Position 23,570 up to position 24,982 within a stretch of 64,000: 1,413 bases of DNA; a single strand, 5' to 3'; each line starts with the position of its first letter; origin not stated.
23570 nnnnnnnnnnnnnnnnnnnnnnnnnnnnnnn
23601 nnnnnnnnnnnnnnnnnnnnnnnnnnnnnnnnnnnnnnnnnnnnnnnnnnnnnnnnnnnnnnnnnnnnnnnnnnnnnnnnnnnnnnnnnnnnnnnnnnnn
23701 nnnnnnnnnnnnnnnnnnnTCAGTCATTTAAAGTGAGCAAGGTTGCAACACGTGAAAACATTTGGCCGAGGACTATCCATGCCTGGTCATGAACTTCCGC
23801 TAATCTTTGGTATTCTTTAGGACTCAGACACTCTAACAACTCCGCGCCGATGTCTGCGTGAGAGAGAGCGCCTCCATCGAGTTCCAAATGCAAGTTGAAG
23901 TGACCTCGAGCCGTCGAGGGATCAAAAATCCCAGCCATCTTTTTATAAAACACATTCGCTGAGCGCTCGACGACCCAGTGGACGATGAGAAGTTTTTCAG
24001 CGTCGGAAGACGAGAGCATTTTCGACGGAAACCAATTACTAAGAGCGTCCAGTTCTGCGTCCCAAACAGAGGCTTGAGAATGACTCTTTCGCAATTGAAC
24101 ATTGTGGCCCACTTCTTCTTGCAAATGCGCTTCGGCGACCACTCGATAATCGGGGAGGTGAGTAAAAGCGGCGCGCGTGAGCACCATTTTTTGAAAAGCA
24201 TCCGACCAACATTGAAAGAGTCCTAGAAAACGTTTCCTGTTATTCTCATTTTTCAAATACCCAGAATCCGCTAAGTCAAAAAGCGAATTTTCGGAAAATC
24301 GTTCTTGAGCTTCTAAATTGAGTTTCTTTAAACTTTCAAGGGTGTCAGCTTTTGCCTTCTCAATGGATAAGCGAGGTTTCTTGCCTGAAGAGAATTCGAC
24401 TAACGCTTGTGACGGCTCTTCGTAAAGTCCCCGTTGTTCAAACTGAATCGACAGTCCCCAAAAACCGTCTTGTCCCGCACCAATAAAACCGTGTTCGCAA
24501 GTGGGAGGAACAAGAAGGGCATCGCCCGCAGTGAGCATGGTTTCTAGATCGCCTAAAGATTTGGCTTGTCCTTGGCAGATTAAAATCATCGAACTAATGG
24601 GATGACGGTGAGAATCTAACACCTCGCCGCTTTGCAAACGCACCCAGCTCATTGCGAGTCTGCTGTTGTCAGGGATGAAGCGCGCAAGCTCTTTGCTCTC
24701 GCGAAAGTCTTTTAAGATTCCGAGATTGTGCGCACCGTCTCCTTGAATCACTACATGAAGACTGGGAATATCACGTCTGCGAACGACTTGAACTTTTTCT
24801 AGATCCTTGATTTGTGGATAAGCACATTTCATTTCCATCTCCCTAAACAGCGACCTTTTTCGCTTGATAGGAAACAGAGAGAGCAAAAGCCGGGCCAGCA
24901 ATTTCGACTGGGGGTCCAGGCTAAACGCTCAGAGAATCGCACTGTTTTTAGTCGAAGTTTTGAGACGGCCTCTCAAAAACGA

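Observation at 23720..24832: Unusual domain architecture: N-terminal His-ligand cupin fused to a C-terminal haem-oxygenase-like (HDO) helical domain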

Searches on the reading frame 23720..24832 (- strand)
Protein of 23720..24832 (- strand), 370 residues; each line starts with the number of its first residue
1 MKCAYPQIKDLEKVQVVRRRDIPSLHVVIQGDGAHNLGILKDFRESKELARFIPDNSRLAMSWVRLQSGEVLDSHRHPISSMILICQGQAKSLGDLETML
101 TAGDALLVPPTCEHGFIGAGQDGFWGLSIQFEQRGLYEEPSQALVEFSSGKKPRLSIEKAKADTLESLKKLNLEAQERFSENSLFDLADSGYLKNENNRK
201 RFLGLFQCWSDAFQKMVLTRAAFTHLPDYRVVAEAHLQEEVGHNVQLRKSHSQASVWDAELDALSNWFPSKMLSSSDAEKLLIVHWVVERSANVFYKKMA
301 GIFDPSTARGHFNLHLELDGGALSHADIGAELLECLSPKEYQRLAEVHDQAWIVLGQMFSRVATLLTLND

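Call 3: search_protein_families(library=pfam, proteins=[window:23720-24832:-], max_evalue=1)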
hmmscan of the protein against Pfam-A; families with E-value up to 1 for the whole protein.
window:23720-24832:- (370 aa): 3 families
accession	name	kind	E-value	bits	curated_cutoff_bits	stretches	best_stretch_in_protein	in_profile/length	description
PF07883.17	Cupin_2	-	1.6e-06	28.2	27.2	1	63-121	2-61/70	Cupin domain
PF02311.25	AraC_binding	-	0.00055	20.1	21.1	1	73-133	17-78/135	AraC-like ligand binding domain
PF12973.13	Cupin_7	-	0.017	15.4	27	1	61-92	35-66/105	ChrR Cupin-like domain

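Call 4: search_protein_families(library=ncbifam, proteins=[window:23720-24832:-], max_evalue=1)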
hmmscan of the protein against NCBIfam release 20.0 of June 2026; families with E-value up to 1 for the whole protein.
window:23720-24832:- (370 aa): 1 family
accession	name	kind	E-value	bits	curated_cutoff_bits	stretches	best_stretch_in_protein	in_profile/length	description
NF049940.1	MandnitrLy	equivalog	0.0083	15.9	140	1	55-128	31-106/130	(R)-mandelonitrile lyase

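Call 5: search_solved_structures(query=window:23720-24832:-, max_evalue=10, show_alignments=3)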
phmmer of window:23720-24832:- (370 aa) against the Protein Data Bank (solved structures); distinct sequences matched with E-value up to 10: 8.
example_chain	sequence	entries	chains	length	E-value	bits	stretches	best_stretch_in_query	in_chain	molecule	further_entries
3rns_A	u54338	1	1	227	0.0043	19.4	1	29-116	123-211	Cupin 2 conserved barrel domain protein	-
2ozj_A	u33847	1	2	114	0.059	15.6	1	39-125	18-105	Cupin 2, conserved barrel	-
2pfw_A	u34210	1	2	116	0.16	14.2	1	71-117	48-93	Cupin 2, conserved barrel domain protein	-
4mv2_A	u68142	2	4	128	0.17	14.1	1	70-133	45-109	plu4264 | plu4264 protein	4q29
4e2g_A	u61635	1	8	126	0.22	13.7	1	55-115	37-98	Cupin 2 conserved barrel domain protein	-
1yhf_A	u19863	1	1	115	0.64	12.2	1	45-116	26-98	hypothetical protein SPy1581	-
3bu7_A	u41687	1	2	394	0.91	11.7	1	66-127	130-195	Gentisate 1,2-dioxygenase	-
3h8u_A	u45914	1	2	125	0.94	11.7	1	55-129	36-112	uncharacterized conserved protein with double-stranded beta-helix domain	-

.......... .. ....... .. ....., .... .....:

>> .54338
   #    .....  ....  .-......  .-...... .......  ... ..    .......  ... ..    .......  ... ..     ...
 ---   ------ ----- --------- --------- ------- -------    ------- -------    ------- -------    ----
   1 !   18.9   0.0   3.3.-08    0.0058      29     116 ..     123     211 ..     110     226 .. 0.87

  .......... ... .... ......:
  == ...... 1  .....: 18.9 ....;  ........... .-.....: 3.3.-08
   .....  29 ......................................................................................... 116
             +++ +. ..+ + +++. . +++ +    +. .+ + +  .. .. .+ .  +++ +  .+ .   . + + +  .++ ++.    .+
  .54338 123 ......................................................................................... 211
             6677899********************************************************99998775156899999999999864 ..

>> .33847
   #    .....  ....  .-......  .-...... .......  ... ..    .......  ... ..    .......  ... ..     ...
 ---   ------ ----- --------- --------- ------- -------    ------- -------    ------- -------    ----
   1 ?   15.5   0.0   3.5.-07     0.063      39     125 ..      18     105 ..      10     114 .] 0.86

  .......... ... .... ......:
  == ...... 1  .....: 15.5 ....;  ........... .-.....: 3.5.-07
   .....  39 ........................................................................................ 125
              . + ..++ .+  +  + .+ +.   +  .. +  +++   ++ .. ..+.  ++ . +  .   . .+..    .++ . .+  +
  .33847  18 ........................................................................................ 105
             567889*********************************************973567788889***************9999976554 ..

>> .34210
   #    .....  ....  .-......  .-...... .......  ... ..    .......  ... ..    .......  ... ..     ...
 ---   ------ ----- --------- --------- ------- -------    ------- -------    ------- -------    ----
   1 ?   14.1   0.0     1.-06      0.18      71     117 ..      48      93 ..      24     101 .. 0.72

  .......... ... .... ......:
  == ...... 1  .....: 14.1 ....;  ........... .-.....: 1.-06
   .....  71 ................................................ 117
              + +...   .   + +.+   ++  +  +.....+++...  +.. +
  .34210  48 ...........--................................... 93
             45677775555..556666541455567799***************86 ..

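Call 6: find_homologous_proteins(query=window:23720-24832:-, max_evalue=0.001)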
Query window:23720-24832:- (370 aa): 19 proteins with E <= 0.001 among 3719 candidates.
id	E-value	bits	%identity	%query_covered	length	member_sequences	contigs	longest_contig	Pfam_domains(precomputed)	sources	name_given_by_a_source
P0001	5.5e-247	837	100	100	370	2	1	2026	PF07883.18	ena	-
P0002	5.5e-94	333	46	96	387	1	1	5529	PF07883.18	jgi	jgi:quercetin dioxygenase-like cupin family protein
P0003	4.7e-84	301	43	97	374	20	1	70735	PF07883.18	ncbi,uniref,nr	ncbi:hypothetical protein B5C26_15365 [Photorhabdus luminescens]|uniref:cupin domain-containing prot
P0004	4.8e-81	291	42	96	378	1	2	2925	-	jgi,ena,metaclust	metaclust:\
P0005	1.2e-79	286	43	96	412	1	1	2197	PF07883.18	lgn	-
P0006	4.7e-78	281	41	98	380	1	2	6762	PF07883.18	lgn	-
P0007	1.0e-77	280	41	98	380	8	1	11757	PF07883.18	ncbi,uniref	ncbi:cupin domain-containing protein [Photorhabdus sp. RM323S]|uniref:cupin domain-containing protei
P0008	2.5e-77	278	41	98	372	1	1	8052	PF07883.18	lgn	-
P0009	2.7e-77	278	41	96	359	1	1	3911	PF07883.18,PF02311.26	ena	-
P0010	4.0e-77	278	42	96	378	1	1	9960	PF07883.18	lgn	-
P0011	2.2e-76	275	43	92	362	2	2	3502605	PF07883.18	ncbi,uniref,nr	ncbi:hypothetical protein BI347_10230 [Chromobacterium sphagni]|uniref:Cupin type-2 domain-containin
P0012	2.4e-76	275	41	96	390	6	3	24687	PF07883.18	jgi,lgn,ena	jgi:mannose-6-phosphate isomerase-like protein (cupin superfamily)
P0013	3.5e-76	275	42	96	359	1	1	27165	PF07883.18,PF02311.26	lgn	-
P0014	1.8e-75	272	40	96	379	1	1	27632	PF07883.18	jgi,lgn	jgi:quercetin dioxygenase-like cupin family protein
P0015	2.3e-70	256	45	81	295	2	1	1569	PF07883.18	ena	-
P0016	4.7e-70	255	38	94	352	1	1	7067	PF07883.18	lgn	-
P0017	1.9e-66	243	39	96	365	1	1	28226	PF07883.18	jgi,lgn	-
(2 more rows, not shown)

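Call 9: find_encoding_contigs(protein=P0003, flank=10000, max_places=3)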
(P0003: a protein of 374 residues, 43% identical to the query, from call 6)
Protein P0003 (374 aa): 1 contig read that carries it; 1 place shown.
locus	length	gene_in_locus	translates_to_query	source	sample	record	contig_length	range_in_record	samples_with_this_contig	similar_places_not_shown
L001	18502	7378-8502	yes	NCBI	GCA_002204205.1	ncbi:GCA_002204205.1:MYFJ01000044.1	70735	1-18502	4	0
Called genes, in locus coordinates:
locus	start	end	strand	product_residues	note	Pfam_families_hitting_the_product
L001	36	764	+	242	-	-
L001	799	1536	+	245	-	-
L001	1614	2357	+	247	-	-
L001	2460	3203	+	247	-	-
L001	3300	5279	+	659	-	PF05954:Phage_GPD, PF04717:Phage_base_V, PF22178:Gp5_trimer_C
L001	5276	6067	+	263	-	PF13503:DUF4123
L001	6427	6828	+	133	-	PF01609:DDE_Tnp_1, PF13612:DDE_Tnp_1_3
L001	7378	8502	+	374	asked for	PF07883:Cupin_2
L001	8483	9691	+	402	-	PF00355:Rieske, PF00848:Ring_hydroxyl_A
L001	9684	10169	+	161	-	-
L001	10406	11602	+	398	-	PF02515:CoA_transf_3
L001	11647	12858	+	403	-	PF07690:MFS_1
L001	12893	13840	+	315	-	PF02668:TauD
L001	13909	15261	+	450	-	PF00083:Sugar_tr, PF07690:MFS_1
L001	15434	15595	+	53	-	PF08541:ACP_syn_III_C (weak)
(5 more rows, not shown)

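Call 11: find_encoding_contigs(protein=P0011, flank=10000, max_places=2)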
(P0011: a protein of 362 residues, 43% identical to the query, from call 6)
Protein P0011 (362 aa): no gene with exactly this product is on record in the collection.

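Call 12: find_encoding_contigs(protein=P0014, flank=10000, max_places=2)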
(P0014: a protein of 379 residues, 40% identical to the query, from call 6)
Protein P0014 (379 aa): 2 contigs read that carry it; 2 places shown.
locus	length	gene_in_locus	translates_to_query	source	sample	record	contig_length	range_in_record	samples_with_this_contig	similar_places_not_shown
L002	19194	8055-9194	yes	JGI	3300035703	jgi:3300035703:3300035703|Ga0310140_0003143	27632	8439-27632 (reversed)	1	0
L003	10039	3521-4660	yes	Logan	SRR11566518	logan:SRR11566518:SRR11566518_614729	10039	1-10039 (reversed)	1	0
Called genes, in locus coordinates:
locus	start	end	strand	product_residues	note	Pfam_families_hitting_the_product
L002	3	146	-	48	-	?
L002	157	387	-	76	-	PF20110:DUF6500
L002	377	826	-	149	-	-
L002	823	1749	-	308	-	PF00561:Abhydrolase_1, PF12146:Hydrolase_4 (weak), PF12697:Abhydrolase_6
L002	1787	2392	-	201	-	PF13489:Methyltransf_23, PF02353:CMAS (faint), PF08241:Methyltransf_11, PF08242:Methyltransf_12, PF13649:Methyltransf_25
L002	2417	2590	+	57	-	-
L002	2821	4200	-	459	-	PF00270:DEAD, PF04851:ResIII (weak), PF00271:Helicase_C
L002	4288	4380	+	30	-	-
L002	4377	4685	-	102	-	PF19669:DUF6172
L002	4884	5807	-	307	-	PF00126:HTH_1, PF03466:LysR_substrate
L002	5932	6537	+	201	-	PF02798:GST_N, PF13417:GST_N_3, PF13409:GST_N_2, PF00043:GST_C, PF13410:GST_C_2, PF14497:GST_C_3 (weak)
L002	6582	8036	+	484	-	PF06537:DHOR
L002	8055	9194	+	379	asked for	PF07883:Cupin_2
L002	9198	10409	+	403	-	PF00355:Rieske, PF00848:Ring_hydroxyl_A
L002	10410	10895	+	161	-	PF00866:Ring_hydroxyl_B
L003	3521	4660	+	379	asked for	PF07883:Cupin_2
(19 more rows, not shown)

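Call 13: find_encoding_contigs(protein=P0017, flank=10000, max_places=2)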
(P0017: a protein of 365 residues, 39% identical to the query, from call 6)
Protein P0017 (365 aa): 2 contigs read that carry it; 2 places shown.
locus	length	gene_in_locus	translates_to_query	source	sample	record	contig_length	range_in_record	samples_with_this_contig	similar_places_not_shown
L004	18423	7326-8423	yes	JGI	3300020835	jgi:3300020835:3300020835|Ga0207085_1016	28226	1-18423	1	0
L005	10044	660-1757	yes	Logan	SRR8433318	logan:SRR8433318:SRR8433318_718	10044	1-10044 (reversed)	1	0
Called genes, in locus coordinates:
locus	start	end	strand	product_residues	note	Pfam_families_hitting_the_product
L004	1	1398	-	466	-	?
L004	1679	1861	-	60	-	-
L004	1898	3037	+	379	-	PF07883:Cupin_2 (weak)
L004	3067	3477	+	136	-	-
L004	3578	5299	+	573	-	PF00501:AMP-binding, PF13193:AMP-binding_C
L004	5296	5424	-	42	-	-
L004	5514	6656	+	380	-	PF03349:Toluene_X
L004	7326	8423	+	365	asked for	PF07883:Cupin_2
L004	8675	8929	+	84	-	-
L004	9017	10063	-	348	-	PF00022:Actin, PF06723:MreB_Mbl, PF25216:Volactin (faint), PF11104:PilM_2 (faint), PF00012:HSP70, PF14450:FtsA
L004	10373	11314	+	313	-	-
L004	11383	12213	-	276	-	-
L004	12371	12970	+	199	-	PF00081:Sod_Fe_N, PF02777:Sod_Fe_C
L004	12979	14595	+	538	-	-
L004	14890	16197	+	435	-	PF13520:AA_permease_2, PF00324:AA_permease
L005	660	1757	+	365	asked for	PF07883:Cupin_2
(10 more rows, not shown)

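Call 14: find_encoding_contigs(protein=P0013, flank=10000, max_places=2)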
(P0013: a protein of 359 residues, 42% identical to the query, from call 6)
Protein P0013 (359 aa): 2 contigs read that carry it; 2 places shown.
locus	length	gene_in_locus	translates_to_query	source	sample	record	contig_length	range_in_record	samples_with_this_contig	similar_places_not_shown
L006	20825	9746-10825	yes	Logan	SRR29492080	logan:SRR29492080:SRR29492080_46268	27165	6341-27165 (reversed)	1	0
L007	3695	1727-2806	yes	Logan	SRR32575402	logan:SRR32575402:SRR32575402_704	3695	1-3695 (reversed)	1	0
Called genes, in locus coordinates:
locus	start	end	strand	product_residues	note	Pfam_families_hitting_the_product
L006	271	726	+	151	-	PF08327:AHSA1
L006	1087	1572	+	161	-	PF00011:HSP20, PF17886:ArsA_HSP20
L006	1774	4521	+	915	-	-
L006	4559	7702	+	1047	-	PF19614:DUF6119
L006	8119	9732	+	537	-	PF13537:GATase_7, PF00733:Asn_synthase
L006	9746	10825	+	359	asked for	PF02311:AraC_binding (weak), PF07883:Cupin_2 (weak)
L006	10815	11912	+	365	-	PF00155:Aminotran_1_2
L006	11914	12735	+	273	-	-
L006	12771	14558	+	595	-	PF00664:ABC_membrane, PF02463:SMC_N, PF00005:ABC_tran, PF13304:AAA_21 (weak)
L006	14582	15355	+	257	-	PF00106:adh_short, PF08659:KR, PF23441:SDR, PF13561:adh_short_C2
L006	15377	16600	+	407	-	PF00201:UDPGT, PF04101:Glyco_tran_28_C, PF06722:EryCIII-like_C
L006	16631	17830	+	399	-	PF13439:Glyco_transf_4 (faint), PF00534:Glycos_transf_1, PF13692:Glyco_trans_1_4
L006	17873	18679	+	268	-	PF01522:Polysacc_deac_1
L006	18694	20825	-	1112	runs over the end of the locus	PF00196:GerE, PF07719:TPR_2 (faint), PF13432:TPR_16 (faint), PF14559:TPR_19 (faint), PF00931:NB-ARC (faint), PF13424:TPR_12, PF24885:TPR_NPHP3 (weak), PF13424:TPR_12, +6 more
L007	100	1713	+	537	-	PF13537:GATase_7, PF00733:Asn_synthase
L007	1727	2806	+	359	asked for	PF02311:AraC_binding (weak), PF07883:Cupin_2 (weak)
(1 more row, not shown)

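Call 19: predict_structure(alignment_id=A1)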
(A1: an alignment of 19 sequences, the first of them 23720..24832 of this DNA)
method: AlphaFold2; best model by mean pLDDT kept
length: 370 residues; sequences in the alignment: 19
mean_pLDDT: 86.7   pTM: 0.59
mean pLDDT of the five models: 86.7, 85.4, 83.1, 83.1, 82.9
residues with pLDDT >= 90: 225; 70-90: 103; 50-70: 25; < 50: 17
segments of 3 or more residues with pLDDT < 50: 1-7, 151-159
pLDDT, mean of each block of 10 residues (from residue 1): 43 92 93 91 92 86 89 90 96 94 96 92 93 81 81 44 83 91 93 91 94 97 95 93 87 82 97 97 96 88 63 70 75 88 92 95 86
secondary structure, 60 per line:
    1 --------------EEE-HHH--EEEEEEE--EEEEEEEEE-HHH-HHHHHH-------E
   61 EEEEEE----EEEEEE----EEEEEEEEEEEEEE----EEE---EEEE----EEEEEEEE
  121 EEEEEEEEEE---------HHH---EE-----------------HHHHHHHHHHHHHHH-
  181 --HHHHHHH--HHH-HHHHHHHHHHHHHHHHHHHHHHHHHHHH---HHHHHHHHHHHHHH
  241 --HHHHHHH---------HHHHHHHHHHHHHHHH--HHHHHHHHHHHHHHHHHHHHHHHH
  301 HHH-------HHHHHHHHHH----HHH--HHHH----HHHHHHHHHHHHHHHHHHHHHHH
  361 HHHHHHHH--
elements in order: E15-17 E24-30 E33-41 H47-52 E60-66 E71-76 E81-94 E99-101 E105-108 E113-130 H165-179 H183-189 H196-223 H227-240 H243-249 H259-274 H277-303 H311-320 H330-333 H338-368

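Call 22: fold_search(model_id=the predicted structure, library=pdb)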
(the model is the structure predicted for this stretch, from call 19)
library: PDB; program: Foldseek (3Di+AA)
matches with E <= 10: 1673; with E <= 0.001: 322
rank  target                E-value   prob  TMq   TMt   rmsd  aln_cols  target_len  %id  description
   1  2ixl_C                3.3e-06  1.00  0.24  0.41   8.5       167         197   17  RmlC S. suis with dTDP-rhamnose (released 2006-10-26)
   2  1nyw_B                1.1e-05  1.00  0.25  0.42   8.4       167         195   17  The high resolution structures of RmlC from Streptoccus suis in complex with dTDP-D-glucose (released 2003-06-24)
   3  1nxm_A                1.8e-05  1.00  0.24  0.41   8.8       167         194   17  The high resolution structures of RmlC from Streptococcus suis (released 2003-06-24)
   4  3h8u_B                2.5e-05  1.00  0.21  0.65   4.9       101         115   20  Crystal structure of uncharacterized conserved protein with double-stranded beta-helix domain (YP_001338853.1) from Kl (released 2009-05-12)
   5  3fjs_C                2.6e-05  1.00  0.19  0.61   4.2        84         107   21  CRYSTAL STRUCTURE OF A PUTATIVE BIOSYNTHETIC PROTEIN WITH RMLC-LIKE CUPIN FOLD (REUT_B4087) FROM RALSTONIA EUTROPHA JM (released 2009-01-13)
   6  5uqp_B                3.8e-05  1.00  0.20  0.61  13.5       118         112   15  The crystal structure of cupin protein from Rhodococcus jostii RHA1 (released 2017-02-22)
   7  5tfz_B                4.0e-05  1.00  0.22  0.59   2.7        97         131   18  Crystal structure of the dimethylsulfoniopropionate (DMSP) lyase DddK complexed with nickel and diacrylate (released 2017-06-14)
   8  5fpz                  4.2e-05  1.00  0.19  0.60   2.5        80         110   20  The structure of KdgF from Yersinia enterocolitica with malonate bound in the active site. (released 2016-05-04)
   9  5wse_D                4.4e-05  1.00  0.20  0.64   2.9        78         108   23  Crystal structure of a cupin protein (tm1459) in osmium (Os) substituted form I (released 2017-05-31)
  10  3h8u_A                4.4e-05  1.00  0.21  0.62   4.8       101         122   20  Crystal structure of uncharacterized conserved protein with double-stranded beta-helix domain (YP_001338853.1) from Kl (released 2009-05-12)
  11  5uqp_A                4.4e-05  1.00  0.20  0.62  13.4       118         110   15  The crystal structure of cupin protein from Rhodococcus jostii RHA1 (released 2017-02-22)
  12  2ozj_B                4.9e-05  1.00  0.19  0.60  14.7       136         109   20  CRYSTAL STRUCTURE OF A CUPIN SUPERFAMILY PROTEIN (DSY2733) FROM DESULFITOBACTERIUM HAFNIENSE DCB-2 AT 1.60 A RESOLUTIO (released 2007-03-20)
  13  5tg0                  5.2e-05  1.00  0.22  0.57   2.9        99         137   19  Crystal structure of the dimethylsulfoniopropionate (DMSP) lyase DddK complexed with iron and zinc (released 2017-06-14)
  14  3ibm_B                5.5e-05  1.00  0.23  0.54   9.4       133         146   16  CRYSTAL STRUCTURE OF cupin 2 domain-containing protein Hhal_0468 FROM Halorhodospira halophila (released 2009-07-28)
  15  2fqp_D                5.5e-05  1.00  0.19  0.65   4.2        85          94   22  Crystal structure of a cupin domain (bp2299) from bordetella pertussis tohama i at 1.80 A resolution (released 2006-05-16)
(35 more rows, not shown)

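Call 29: find_related_loci(query=A1, collection=genome_contigs, flank=10000)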
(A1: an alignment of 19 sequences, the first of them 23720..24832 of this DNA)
Query A1 (370 aa) in genome_contigs; peptide patterns used: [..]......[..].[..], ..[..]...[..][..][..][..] (x = any residue, [..] = any of these).
72 stretches matched a pattern; 38 encode a relative of the query (tblastn E <= 1e-3); 37 distinct loci.
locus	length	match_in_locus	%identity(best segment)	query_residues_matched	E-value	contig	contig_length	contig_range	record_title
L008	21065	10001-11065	44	14-366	5e-92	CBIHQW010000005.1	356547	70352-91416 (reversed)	MAG TPA_asm: Massilia kyonggiensis isolate SRR18156211_binner123_Refined_52 genome assembly, contig: ERZ27336871.33, who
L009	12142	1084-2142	43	7-365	7e-90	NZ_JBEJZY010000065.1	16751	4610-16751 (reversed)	Photorhabdus viridis strain Green contig00065, whole genome shotgun sequence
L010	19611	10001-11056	42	7-365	3e-88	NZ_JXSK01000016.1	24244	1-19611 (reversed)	Photorhabdus luminescens subsp. luminescens strain DSM 3368 Contig015, whole genome shotgun sequence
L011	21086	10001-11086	41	3-366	3e-88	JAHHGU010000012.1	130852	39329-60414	MAG: Aphanothece sp. CMT-3BRIN-NPC111 scaffold_45_c1, whole genome shotgun sequence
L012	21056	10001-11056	42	8-365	5e-88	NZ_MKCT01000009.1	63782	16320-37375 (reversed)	Chromobacterium sphagni strain IIBBL 14B-1 Cmus_14B-1.12, whole genome shotgun sequence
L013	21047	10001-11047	43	13-367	5e-85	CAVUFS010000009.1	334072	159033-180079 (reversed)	MAG: uncultured Alphaproteobacteria bacterium isolate MFD04967.bin.1.129 genome assembly, contig: contig_51785, whole ge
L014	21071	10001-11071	42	7-369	8e-85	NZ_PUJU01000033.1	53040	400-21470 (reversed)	Photorhabdus tasmaniensis strain T327 scaffold_0033, whole genome shotgun sequence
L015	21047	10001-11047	42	13-367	1e-83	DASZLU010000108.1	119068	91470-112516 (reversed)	MAG TPA_asm: Stellaceae bacterium isolate SMAG_U5873 k141_3170559, whole genome shotgun sequence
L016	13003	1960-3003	42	14-367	6e-84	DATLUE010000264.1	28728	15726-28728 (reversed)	MAG TPA_asm: Stellaceae bacterium isolate SMAG_U13975 k141_1540887, whole genome shotgun sequence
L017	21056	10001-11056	40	8-365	1e-83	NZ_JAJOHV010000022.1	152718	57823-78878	Chromobacterium piscinae strain DSM 23278 contig_0000022, whole genome shotgun sequence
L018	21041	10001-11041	42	14-367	2e-83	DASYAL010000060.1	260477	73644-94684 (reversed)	MAG TPA_asm: Stellaceae bacterium isolate SMAG_U4879 k141_2960725, whole genome shotgun sequence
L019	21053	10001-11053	41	14-367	3e-81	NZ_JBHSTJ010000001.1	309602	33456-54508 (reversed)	Pseudoalteromonas fenneropenaei strain CGMCC 1.15325 GCM70027015_46, whole genome shotgun sequence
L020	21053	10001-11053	42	14-367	7e-81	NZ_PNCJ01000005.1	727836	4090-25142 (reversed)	Pseudoalteromonas rubra strain S2599 S2599_S27_L001_R1_001__paired__contig_5, whole genome shotgun sequence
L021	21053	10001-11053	42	14-367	4e-81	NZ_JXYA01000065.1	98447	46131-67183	Pseudoalteromonas rubra strain S2471 contig0065, whole genome shotgun sequence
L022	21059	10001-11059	39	7-365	8e-81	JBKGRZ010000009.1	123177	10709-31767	Pseudescherichia vulneris strain HP-C_72b_B contig00009, whole genome shotgun sequence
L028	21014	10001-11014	38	15-366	5e-76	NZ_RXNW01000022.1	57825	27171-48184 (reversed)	Legionella longbeachae strain NCTC11477 NCTC11477_contig_22, whole genome shotgun sequence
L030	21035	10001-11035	36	13-370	3e-68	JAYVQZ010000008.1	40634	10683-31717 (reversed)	MAG: Deltaproteobacteria bacterium isolate GL72_UP_metabinner_28 GL72_UP_metabinner_28_7, whole genome shotgun sequence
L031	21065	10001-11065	35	2-363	3e-67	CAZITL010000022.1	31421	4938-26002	MAG TPA_asm: uncultured Verrucomicrobiales bacterium isolate SRP290908_co2_26 genome assembly, contig: NODE_1727_length_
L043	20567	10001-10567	32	172-366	2e-28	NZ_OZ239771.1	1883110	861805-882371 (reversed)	Rickettsia endosymbiont of Nabis limbatus isolate 54738 chromosome 1, complete sequence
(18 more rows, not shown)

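Call 41: find_encoding_contigs(protein=P0002, flank=6000, max_places=2)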
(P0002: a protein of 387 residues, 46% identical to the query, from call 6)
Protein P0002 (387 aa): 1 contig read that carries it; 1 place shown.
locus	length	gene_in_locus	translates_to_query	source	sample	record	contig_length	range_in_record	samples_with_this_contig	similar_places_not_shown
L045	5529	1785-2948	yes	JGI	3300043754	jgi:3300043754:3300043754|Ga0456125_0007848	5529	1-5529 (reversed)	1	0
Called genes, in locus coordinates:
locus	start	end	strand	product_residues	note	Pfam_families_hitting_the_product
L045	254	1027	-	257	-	PF01996:F420_ligase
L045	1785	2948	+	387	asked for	PF07883:Cupin_2 (weak)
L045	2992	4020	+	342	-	PF00155:Aminotran_1_2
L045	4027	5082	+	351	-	-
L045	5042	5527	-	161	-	?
